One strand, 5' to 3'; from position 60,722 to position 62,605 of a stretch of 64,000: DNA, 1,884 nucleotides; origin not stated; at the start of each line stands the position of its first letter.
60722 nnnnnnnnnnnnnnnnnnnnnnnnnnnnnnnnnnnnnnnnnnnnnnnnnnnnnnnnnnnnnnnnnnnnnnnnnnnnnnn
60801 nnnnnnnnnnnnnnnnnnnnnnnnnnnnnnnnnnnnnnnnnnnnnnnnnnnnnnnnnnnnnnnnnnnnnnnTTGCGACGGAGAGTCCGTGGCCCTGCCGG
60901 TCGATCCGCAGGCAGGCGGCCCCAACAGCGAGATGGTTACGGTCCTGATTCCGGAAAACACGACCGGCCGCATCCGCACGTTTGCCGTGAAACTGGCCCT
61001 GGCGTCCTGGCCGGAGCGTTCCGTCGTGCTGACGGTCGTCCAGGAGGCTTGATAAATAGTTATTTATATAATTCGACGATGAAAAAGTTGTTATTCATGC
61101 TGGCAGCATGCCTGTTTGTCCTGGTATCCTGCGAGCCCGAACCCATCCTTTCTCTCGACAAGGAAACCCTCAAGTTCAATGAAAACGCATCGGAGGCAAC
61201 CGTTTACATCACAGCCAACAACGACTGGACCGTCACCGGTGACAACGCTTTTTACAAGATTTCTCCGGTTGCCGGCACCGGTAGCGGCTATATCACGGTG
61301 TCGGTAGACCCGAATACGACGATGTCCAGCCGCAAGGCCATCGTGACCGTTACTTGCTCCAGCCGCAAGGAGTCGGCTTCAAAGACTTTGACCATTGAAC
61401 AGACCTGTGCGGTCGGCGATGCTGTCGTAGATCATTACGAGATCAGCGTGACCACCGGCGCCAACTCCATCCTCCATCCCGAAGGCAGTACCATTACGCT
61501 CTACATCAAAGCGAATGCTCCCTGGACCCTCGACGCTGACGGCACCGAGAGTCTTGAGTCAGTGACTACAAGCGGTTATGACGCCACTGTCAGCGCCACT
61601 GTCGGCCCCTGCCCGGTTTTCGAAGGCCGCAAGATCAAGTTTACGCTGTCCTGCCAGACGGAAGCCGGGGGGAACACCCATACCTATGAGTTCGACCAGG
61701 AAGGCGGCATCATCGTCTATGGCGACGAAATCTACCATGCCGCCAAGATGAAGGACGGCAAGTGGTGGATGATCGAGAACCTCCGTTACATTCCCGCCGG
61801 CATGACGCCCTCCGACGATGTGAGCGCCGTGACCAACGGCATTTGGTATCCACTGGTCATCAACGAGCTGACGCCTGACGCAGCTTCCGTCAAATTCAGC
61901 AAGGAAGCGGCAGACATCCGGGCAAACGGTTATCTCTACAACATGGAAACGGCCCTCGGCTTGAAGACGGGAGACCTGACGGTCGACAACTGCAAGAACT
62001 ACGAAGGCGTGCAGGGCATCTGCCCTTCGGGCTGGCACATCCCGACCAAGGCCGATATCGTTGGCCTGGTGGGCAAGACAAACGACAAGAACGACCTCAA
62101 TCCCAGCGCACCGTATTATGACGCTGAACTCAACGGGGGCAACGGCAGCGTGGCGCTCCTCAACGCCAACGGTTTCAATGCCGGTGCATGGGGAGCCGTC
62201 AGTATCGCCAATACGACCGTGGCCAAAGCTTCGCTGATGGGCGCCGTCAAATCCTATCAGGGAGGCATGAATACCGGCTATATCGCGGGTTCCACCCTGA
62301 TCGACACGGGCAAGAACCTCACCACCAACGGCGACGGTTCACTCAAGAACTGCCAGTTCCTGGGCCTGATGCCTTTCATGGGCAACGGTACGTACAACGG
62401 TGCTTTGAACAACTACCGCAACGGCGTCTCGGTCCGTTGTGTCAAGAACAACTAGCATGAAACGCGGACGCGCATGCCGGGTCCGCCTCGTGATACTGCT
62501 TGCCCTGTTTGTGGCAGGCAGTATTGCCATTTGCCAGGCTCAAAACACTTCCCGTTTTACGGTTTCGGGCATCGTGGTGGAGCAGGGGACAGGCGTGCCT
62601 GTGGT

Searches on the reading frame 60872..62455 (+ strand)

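Call 80: search_protein_families(library=pfam, proteins=[window:60872-62455:+], max_evalue=0.00001)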
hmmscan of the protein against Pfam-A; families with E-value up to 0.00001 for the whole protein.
window:60872-62455:+ (527 aa): 2 families
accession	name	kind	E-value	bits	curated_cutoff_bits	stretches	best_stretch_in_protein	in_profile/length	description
PF09603.15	Fib_succ_major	-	9.1e-15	55.8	33.9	1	296-525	5-187/187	Fibrobacter succinogenes major domain (Fib_succ_major)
PF13004.13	BACON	-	2.4e-07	31.1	25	1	118-177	2-60/61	Putative binding domain, N-terminal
